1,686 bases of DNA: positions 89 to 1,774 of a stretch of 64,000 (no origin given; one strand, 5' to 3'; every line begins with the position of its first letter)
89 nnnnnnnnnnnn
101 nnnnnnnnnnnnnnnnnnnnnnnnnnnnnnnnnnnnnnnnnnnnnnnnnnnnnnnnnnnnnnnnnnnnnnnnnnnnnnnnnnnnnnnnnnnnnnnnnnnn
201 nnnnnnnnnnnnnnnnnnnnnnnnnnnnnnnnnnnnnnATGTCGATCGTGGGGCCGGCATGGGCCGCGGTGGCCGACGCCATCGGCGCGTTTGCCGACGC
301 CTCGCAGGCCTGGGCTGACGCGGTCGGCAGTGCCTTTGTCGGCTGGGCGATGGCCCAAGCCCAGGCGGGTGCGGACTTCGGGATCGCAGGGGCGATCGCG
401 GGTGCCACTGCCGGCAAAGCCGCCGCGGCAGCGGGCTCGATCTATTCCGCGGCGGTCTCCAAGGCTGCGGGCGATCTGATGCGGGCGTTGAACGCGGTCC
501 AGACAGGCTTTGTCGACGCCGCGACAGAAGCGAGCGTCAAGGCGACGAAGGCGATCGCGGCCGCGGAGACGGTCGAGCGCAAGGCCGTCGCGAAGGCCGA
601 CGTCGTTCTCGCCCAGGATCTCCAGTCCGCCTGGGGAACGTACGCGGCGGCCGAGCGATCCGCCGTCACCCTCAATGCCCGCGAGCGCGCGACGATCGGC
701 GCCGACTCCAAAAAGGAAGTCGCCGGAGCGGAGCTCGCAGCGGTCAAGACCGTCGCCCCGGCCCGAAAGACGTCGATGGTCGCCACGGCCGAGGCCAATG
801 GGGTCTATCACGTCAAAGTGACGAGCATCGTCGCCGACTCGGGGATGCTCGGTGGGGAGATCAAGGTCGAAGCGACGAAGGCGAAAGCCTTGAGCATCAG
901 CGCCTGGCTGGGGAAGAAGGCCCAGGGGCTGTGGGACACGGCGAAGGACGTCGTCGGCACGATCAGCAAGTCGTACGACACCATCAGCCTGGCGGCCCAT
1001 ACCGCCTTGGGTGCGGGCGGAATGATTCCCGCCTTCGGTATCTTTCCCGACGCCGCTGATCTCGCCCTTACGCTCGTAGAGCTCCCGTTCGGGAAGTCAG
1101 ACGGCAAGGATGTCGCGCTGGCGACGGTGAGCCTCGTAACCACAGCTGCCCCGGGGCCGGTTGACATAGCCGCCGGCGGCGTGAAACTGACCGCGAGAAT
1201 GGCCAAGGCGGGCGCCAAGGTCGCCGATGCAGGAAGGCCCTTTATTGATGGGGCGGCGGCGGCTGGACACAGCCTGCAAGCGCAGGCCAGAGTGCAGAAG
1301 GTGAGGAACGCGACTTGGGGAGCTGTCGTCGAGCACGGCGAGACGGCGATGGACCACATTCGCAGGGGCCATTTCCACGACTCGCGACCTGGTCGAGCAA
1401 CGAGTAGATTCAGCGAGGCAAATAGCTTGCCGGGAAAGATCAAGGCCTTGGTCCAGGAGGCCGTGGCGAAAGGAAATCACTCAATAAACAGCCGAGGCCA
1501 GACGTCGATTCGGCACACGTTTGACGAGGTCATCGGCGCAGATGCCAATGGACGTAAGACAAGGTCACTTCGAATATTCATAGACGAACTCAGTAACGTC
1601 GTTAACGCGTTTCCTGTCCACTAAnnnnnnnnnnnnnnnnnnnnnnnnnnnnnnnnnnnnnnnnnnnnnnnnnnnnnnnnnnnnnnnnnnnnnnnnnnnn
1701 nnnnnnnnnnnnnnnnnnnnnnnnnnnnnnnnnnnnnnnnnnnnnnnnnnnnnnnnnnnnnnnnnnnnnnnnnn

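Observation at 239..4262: Tandem polymorphic toxin / immunity cassettes built on an unrecognised Ala/Gly-rich N-terminal module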

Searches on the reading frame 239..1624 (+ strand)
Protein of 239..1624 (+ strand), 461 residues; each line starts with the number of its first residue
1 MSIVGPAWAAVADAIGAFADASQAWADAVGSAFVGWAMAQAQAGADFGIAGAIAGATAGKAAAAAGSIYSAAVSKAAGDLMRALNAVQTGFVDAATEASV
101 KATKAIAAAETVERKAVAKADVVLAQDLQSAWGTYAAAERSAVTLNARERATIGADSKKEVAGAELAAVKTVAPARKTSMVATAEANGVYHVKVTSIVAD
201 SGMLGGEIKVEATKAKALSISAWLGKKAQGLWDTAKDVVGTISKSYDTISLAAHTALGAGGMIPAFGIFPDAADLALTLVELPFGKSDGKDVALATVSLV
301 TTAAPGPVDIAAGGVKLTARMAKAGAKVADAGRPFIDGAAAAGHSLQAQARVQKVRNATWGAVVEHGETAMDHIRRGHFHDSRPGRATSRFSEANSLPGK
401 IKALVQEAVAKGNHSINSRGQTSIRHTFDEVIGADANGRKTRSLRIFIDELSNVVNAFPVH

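Call 3: search_protein_families(library=pfam, proteins=[window:239-1624:+], max_evalue=1)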
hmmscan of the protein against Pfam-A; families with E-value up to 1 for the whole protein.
window:239-1624:+ (461 aa): 0 families

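Call 8: search_protein_families(library=ncbifam, proteins=[window:239-1624:+], max_evalue=1)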
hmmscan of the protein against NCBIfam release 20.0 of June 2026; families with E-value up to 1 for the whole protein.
window:239-1624:+ (461 aa): 0 families

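Call 9: search_solved_structures(query=window:239-1624:+, max_evalue=10, show_alignments=2)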
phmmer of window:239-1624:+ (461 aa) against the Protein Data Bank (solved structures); distinct sequences matched with E-value up to 10: 1.
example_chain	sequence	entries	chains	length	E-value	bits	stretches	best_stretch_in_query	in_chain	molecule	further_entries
3h4y_A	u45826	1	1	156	0.4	13.2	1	167-262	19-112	putative chemotaxis protein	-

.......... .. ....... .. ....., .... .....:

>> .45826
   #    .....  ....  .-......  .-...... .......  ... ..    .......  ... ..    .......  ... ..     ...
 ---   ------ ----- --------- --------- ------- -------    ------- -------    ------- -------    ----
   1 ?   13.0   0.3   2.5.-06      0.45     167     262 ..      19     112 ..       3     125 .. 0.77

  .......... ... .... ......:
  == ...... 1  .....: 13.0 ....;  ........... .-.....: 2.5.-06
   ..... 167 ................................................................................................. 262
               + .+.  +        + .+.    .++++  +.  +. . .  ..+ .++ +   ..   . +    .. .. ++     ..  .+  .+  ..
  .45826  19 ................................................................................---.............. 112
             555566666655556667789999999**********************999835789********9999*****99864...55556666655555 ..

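Call 11: find_homologous_proteins(query=window:239-1621:+, max_evalue=0.001)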
Query window:239-1621:+ (461 aa): 74 proteins with E <= 0.001 among 8000 candidates.
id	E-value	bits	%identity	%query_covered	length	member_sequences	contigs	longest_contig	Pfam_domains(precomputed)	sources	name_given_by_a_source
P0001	1.6e-214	731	78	100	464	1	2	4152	-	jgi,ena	-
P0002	9.6e-209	712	78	97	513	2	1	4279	-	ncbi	-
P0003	6.6e-193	660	89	79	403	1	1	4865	-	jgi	-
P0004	1.0e-182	626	92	69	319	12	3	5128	-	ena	-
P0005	1.3e-163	563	91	67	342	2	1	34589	-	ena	-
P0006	5.3e-162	558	91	68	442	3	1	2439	-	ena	-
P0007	1.2e-160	553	90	68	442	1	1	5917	-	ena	-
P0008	1.1e-159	550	89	68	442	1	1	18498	-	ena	-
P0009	7.2e-158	544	77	84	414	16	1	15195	-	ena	-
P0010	1.5e-157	543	74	83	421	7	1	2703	-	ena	-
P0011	2.7e-157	542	90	68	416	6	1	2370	PF09533.16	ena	-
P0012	1.7e-154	533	74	75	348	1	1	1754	-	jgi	jgi:hypothetical protein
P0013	6.4e-151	521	92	64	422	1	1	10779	-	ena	-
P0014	8.6e-151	521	86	61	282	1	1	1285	-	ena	-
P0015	6.2e-150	518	91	64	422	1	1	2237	-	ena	-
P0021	9.3e-143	495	66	89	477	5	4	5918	-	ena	-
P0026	5.9e-141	489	80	67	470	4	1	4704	-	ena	-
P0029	5.2e-137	476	62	85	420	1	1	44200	-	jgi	jgi:hypothetical protein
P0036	7.9e-98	347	70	56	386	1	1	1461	PF14411.13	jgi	-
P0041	2.9e-88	315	83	44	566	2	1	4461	-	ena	-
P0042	1.1e-86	310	83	45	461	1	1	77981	-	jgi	jgi:hypothetical protein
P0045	3.8e-85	305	85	45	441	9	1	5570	-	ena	-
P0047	1.6e-83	299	82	42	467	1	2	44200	-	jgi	jgi:hypothetical protein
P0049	1.5e-82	296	51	92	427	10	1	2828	-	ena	-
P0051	1.1e-81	293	77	45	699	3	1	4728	PF26363.2,PF11187.15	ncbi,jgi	jgi:hypothetical protein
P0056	6.7e-76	274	88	39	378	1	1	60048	PF26363.2,PF11187.15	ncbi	ncbi:MAG: Mbeg1-like protein [Planctomycetia bacterium]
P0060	1.0e-66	244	59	47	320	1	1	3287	PF14414.13,PF12639.14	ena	-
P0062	7.6e-61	225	78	34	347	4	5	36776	-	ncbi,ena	-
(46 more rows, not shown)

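Call 14: search_protein_families(library=pfam, alignment_id=A1, max_evalue=0.01)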
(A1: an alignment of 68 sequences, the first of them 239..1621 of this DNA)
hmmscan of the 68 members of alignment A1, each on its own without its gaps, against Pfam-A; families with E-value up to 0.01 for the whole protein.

A. member 1, window:239-1621:+ (461 aa): 0 families

B. families by the number of members that match (of 68 scanned): 14 families
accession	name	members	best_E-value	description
PF11187.14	Mbeg1-like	6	1.9e-07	Mbeg1-like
PF01764.32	Lipase_3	6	3.3e-05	Lipase (class 3)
PF14411.12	LHH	5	2.5e-12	A nuclease of the HNH/ENDO VII superfamily with conserved LHH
PF12697.13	Abhydrolase_6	5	0.0017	Alpha/beta hydrolase family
PF05728.18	UPF0227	4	0.00075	Uncharacterised protein family (UPF0227)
PF00561.26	Abhydrolase_1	3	0.0021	alpha/beta hydrolase fold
PF09533.15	DUF2380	2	5.9e-19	Predicted lipoprotein of unknown function (DUF2380)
PF15640.11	Tox-MPTase4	2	2.8e-16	Metallopeptidase toxin 4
PF15537.11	Ntox43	2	2.8e-10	Bacterial toxin 43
PF14414.12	WHH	1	2.7e-15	A nuclease of the HNH/ENDO VII superfamily with conserved WHH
PF12639.13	Colicin-DNase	1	7e-12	DNase/tRNase domain of colicin-like bacteriocin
PF14412.12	AHH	1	1.8e-10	A nuclease family of the HNH/ENDO VII superfamily with conserved AHH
PF12695.13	Abhydrolase_5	1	0.0051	Alpha/beta hydrolase family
PF14436.11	EndoU_bacteria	1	0.0093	Bacterial EndoU nuclease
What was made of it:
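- Pfam toxin domains sit at the same position: LHH, AHH, WHH plus Colicin-DNase, Tox-MPTase4, Ntox43, DUF2380 and Mbeg1-like/Lipase_3 (call 14).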

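Call 16: find_encoding_contigs(protein=P0042, flank=10000, max_places=2)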
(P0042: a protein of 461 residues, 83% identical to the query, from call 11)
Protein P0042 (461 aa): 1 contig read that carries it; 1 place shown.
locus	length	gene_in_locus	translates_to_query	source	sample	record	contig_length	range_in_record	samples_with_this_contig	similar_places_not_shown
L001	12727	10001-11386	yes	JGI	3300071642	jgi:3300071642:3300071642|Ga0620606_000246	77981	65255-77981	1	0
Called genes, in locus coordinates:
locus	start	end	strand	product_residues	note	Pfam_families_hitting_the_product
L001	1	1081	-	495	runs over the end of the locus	PF02934:GatB_N, PF02637:GatB_Yqey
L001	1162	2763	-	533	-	PF01425:Amidase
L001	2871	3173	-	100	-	PF02686:GatC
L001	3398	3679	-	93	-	PF00830:Ribosomal_L28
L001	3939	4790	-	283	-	PF00459:Inositol_P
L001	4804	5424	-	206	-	PF01252:Peptidase_A8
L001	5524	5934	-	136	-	PF01258:zf-dskA_traR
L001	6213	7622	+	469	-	PF00291:PALP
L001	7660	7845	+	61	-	-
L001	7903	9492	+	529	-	-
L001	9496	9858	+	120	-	-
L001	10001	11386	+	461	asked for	-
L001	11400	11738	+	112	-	-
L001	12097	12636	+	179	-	-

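Call 17: find_encoding_contigs(protein=P0056, flank=10000, max_places=2)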
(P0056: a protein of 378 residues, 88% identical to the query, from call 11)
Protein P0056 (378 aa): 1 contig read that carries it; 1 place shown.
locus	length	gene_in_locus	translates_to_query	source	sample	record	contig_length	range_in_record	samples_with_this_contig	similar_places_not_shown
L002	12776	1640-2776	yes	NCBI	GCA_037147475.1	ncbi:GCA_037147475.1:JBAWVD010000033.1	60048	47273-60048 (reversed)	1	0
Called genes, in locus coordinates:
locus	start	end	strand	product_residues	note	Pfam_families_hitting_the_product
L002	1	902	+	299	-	?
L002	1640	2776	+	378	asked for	PF11187:Mbeg1-like (weak), PF26363:Phospholipase-like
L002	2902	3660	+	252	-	PF00023:Ank (faint), PF13606:Ank_3 (faint), PF13637:Ank_4 (faint), PF13857:Ank_5 (faint), PF12796:Ank_2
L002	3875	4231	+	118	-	-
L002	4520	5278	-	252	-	-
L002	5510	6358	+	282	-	PF01113:DapB_N, PF05173:DapB_C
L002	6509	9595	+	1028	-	PF23500:DUF7133, PF13646:HEAT_2 (faint), PF00034:Cytochrom_C (faint), PF13442:Cytochrome_CBB3 (faint)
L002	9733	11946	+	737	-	PF02786:CPSase_L_D2, PF08443:RimK (faint), PF13549:ATP-grasp_5 (weak), PF02222:ATP-grasp (weak)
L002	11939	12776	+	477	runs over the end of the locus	PF07394:DUF1501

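Call 18: find_encoding_contigs(protein=P0029, flank=10000, max_places=2)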
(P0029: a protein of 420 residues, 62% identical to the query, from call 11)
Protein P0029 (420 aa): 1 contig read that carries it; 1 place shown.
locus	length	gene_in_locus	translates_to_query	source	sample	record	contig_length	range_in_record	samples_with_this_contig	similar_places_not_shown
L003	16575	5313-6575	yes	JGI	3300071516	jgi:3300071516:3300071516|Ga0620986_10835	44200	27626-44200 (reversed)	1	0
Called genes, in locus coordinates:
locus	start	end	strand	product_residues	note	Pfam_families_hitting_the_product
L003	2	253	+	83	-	?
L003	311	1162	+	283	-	-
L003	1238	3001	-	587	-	PF03050:DDE_Tnp_IS66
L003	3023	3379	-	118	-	PF05717:TnpB_IS66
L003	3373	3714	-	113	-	-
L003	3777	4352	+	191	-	-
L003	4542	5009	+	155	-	-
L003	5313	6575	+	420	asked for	-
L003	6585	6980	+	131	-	-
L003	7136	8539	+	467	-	-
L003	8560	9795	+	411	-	PF14690:Zn_ribbon_ISL3, PF13542:HTH_Tnp_ISL3, PF01610:DDE_Tnp_ISL3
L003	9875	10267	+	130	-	-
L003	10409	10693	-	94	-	-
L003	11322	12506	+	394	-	PF00872:Transposase_mut, PF10551:MULE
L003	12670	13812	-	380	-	PF05426:Alginate_lyase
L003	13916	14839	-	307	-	PF26363:Phospholipase-like (weak), PF01764:Lipase_3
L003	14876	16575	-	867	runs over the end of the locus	PF00176:SNF2-rel_dom, PF04851:ResIII (weak), PF00271:Helicase_C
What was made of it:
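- IS66, ISL3 and Mutator transposases lie inside the L003 array (call 18).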

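Call 20: find_encoding_contigs(protein=P0041, flank=10000, max_places=3)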
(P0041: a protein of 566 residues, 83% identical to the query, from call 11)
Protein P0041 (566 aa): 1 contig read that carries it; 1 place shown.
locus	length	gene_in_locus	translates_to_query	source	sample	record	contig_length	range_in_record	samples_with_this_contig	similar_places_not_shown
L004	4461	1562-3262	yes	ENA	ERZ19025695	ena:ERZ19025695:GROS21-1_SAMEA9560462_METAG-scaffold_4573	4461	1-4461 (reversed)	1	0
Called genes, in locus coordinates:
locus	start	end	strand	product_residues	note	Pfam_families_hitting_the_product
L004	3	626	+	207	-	?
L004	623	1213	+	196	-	-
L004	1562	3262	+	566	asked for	-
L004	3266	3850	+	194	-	-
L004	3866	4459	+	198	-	?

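Call 21: find_encoding_contigs(protein=P0062, flank=10000, max_places=3)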
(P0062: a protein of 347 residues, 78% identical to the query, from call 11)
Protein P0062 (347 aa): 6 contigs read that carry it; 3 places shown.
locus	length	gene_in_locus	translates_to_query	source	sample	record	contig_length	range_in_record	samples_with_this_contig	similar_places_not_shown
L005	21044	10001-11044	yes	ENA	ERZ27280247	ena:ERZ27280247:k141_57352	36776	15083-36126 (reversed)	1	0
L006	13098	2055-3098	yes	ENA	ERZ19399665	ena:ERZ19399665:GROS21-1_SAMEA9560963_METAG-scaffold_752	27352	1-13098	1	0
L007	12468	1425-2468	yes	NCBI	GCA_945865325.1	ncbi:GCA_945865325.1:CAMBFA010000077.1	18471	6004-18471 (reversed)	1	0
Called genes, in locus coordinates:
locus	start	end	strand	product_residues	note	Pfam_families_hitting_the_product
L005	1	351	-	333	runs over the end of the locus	?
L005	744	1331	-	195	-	PF14907:NTP_transf_5 (weak)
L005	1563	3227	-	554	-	PF00270:DEAD, PF04851:ResIII, PF00271:Helicase_C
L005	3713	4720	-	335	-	PF08032:SpoU_sub_bind, PF00588:SpoU_methylase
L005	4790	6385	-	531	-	PF03313:SDH_alpha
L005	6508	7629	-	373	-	PF04909:Amidohydro_2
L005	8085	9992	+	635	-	-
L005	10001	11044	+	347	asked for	-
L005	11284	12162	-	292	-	-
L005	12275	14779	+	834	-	PF00034:Cytochrom_C (weak), PF13442:Cytochrome_CBB3 (faint)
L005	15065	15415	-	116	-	PF18029:Glyoxalase_6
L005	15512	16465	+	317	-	PF01261:AP_endonuc_2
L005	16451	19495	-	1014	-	PF13191:AAA_16 (weak), PF13401:AAA_22 (faint), PF07724:AAA_2, PF00004:AAA, PF07728:AAA_5, PF10431:ClpB_D2-small, PF03462:PCRF (weak)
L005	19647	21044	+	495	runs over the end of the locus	PF06439:3keto-disac_hyd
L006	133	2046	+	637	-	-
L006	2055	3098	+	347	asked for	-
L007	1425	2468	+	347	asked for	-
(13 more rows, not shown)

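Call 29: find_related_loci(query=A1, collection=genome_contigs, flank=10000)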
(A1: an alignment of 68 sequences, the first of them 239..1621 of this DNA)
Query A1 (461 aa) in genome_contigs; peptide patterns used: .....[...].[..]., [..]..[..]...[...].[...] (x = any residue, [..] = any of these).
37 stretches matched a pattern; 7 encode a relative of the query (tblastn E <= 1e-3); 7 distinct loci.
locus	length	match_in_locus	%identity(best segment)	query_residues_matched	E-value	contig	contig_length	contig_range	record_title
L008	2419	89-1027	83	23-342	2e-144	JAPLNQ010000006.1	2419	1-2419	MAG: Planctomycetia bacterium isolate LacPavin_0419_WC53_MAG_65_8 LacPavin_0419_WC53_scaffold_101484, whole genome shotg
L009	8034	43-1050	70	67-403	1e-134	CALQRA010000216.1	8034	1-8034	MAG: Candidatus Kuenenia stuttgartiensis isolate HRSG-H1-bin-26 genome assembly, contig: HRSG-H1-C7791, whole genome sho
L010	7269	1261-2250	76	26-352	9e-117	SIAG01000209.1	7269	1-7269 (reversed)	MAG: Planctomycetaceae bacterium isolate Baikal-deep-G168 BACOMB-C48096, whole genome shotgun sequence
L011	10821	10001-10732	77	2-229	3e-86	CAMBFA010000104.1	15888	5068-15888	MAG: Candidatus Kuenenia stuttgartiensis isolate MoH-02may19-292 genome assembly, contig: MoH-02may19-C6369, whole genom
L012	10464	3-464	89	68-221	2e-76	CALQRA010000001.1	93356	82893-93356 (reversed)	MAG: Candidatus Kuenenia stuttgartiensis isolate HRSG-H1-bin-26 genome assembly, contig: HRSG-H1-C59, whole genome shotg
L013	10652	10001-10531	93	22-198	1e-75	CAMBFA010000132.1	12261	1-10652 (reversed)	MAG: Candidatus Kuenenia stuttgartiensis isolate MoH-02may19-292 genome assembly, contig: MoH-02may19-C9857, whole genom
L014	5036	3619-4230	81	18-221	5e-72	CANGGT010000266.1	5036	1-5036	MAG: Planctomycetaceae bacterium isolate Jr-28jun17-107 genome assembly, contig: Jr-28jun17-C25762, whole genome shotgun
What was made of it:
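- Tried and rejected: The genome scan returned only 7 MAG loci (call 29).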

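Call 32: search_protein_families(library=ncbifam, proteins=[L011:3254-8080:+, L013:6893-10546:+, L011:8108-8962:+, L011:9342-9854:+], max_evalue=1)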
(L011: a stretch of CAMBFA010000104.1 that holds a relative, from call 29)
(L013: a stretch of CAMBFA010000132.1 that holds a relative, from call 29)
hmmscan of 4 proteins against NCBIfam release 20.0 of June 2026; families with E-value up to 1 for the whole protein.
L011:3254-8080:+ (1609 aa): 2 families
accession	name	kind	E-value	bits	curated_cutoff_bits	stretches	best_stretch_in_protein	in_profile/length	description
NF047388.1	SA1320_fam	subfamily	6.4e-10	38.1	230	1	1445-1547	2-108/644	SA1320 family protein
NF001213.0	PRK00183.1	equivalog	0.15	12.1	158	0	1006-1056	70-120/157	hypothetical protein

L013:6893-10546:+ (1218 aa): 0 families

L011:8108-8962:+ (285 aa): 7 families
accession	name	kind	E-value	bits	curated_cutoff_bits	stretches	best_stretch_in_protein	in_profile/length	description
NF043023.1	T4SS_AnkH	equivalog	4.3e-08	32.3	600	2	184-251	34-99/467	Dot/Icm T4SS effector AnkH/LegA3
NF041931.2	MzaA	equivalog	7.4e-07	28.4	800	1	185-256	4-74/726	MZA anti-phage system associated sigma-70 family RNA polymerase sigma factor MzaA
NF043029.1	T4SS_AnkY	equivalog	1.5e-06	27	600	2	184-259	460-533/543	Dot/Icm T4SS effector AnkY/LegA9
NF043028.1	T4SS_AnkX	equivalog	0.0038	15.4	1400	1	197-257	562-622/938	Dot/Icm T4SS effector AnkN/AnkX/LegA8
TIGR03790.1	TIGR03790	subfamily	0.077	12.5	67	1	49-111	110-173/316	TIGR03790 family protein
NF043022.1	T4SS_AnkG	equivalog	0.09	11.5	500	0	206-255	389-441/455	Dot/Icm T4SS effector AnkG/AnkZ/LegA7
NF043019.1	T4SS_AnkC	equivalog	0.16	10.8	450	1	159-248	103-196/459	Dot/Icm T4SS effector AnkC/LegA12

L011:9342-9854:+ (171 aa): 7 families
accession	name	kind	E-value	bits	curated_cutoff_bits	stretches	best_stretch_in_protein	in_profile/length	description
NF043029.1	T4SS_AnkY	equivalog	1.2e-06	27.3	600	1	58-145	448-533/543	Dot/Icm T4SS effector AnkY/LegA9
NF043028.1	T4SS_AnkX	equivalog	3.5e-06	25.5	1400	1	86-143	565-622/938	Dot/Icm T4SS effector AnkN/AnkX/LegA8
NF043023.1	T4SS_AnkH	equivalog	7.3e-05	21.7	600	1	72-134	35-96/467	Dot/Icm T4SS effector AnkH/LegA3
NF041931.2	MzaA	equivalog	0.00043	19.2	800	1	90-142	23-74/726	MZA anti-phage system associated sigma-70 family RNA polymerase sigma factor MzaA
NF043022.1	T4SS_AnkG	equivalog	0.0017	17.2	500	1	46-142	340-442/455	Dot/Icm T4SS effector AnkG/AnkZ/LegA7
NF043021.1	T4SS_AnkF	equivalog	0.017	13.4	1000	1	70-140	586-657/917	Dot/Icm T4SS effector AnkF/LegA14/Ceg31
NF043020.1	T4SS_AnkD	equivalog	0.07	12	500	1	94-134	72-112/426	Dot/Icm T4SS effector AnkD/LegA15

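Call 33: search_protein_families(library=pfam, proteins=[L011:3254-8080:+, L013:6893-10546:+, L011:8108-8962:+, L011:9342-9854:+], max_evalue=1)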
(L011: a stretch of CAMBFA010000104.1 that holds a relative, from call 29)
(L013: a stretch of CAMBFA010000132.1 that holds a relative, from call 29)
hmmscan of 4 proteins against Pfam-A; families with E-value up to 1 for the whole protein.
L011:3254-8080:+ (1609 aa): 4 families
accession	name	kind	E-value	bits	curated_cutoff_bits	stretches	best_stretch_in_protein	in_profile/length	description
PF11187.14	Mbeg1-like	-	6.1e-07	29.5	21.1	1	1433-1513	26-103/224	Mbeg1-like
PF01764.32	Lipase_3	-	0.00067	20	22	1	1491-1514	60-83/140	Lipase (class 3)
PF00561.26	Abhydrolase_1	-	0.018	15.2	25.8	1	1486-1539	62-103/245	alpha/beta hydrolase fold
PF05728.18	UPF0227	-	0.034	14.5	21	1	1493-1526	58-91/187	Uncharacterised protein family (UPF0227)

L013:6893-10546:+ (1218 aa): 0 families

L011:8108-8962:+ (285 aa): 7 families
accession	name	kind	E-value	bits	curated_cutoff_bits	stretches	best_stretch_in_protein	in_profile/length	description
PF12796.13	Ank_2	-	4.5e-16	59.6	27.3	2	156-246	3-89/90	Ankyrin repeats (3 copies)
PF13637.12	Ank_4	-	8.1e-15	55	22.7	2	187-237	1-50/50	Ankyrin repeats (many copies)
PF00023.36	Ank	-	5.2e-11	42.6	21.1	1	219-247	4-32/33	Ankyrin repeat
PF13606.12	Ank_3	-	9.1e-11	41.3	22.3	1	218-243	3-28/30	Ankyrin repeat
PF13857.12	Ank_5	-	4.9e-10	40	27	2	202-256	1-55/56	Ankyrin repeats (many copies)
PF23745.1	ANK_LRRK2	-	0.15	12.3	27.5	0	78-128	35-85/130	LRRK2 ANK repeat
PF08535.16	KorB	-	0.16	12.4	22.3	1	147-206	14-73/89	KorB domain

L011:9342-9854:+ (171 aa): 5 families
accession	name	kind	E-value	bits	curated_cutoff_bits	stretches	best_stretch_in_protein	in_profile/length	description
PF12796.13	Ank_2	-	1.3e-14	54.9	27.3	2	49-132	10-89/90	Ankyrin repeats (3 copies)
PF13637.12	Ank_4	-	1.9e-12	47.5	22.7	2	85-123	13-50/50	Ankyrin repeats (many copies)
PF00023.36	Ank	-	2.6e-12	46.7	21.1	1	102-134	1-33/33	Ankyrin repeat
PF13857.12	Ank_5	-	7e-11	42.7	27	2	88-142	1-55/56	Ankyrin repeats (many copies)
PF13606.12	Ank_3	-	5.6e-09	35.9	22.3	1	102-130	1-29/30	Ankyrin repeat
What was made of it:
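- On CdiA/CdiB contact-dependent inhibition (T5SS): There are no such Pfam or NCBIfam hits in T1, T2 or the L011 head (calls 3, 8, 32, 33).
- On Rhs/YD toxins: No RHS hits anywhere in the family (calls 3, 14, 33).
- On LXG / WXG100 T7SS substrates: There are no LXG or WXG100 hits (calls 3, 14, 33).
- Closest known: Rhs/YD-repeat toxins with orphan rhs-CT arrays. Different: No Pfam family at all matches the constant region (calls 3, 14, 33).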
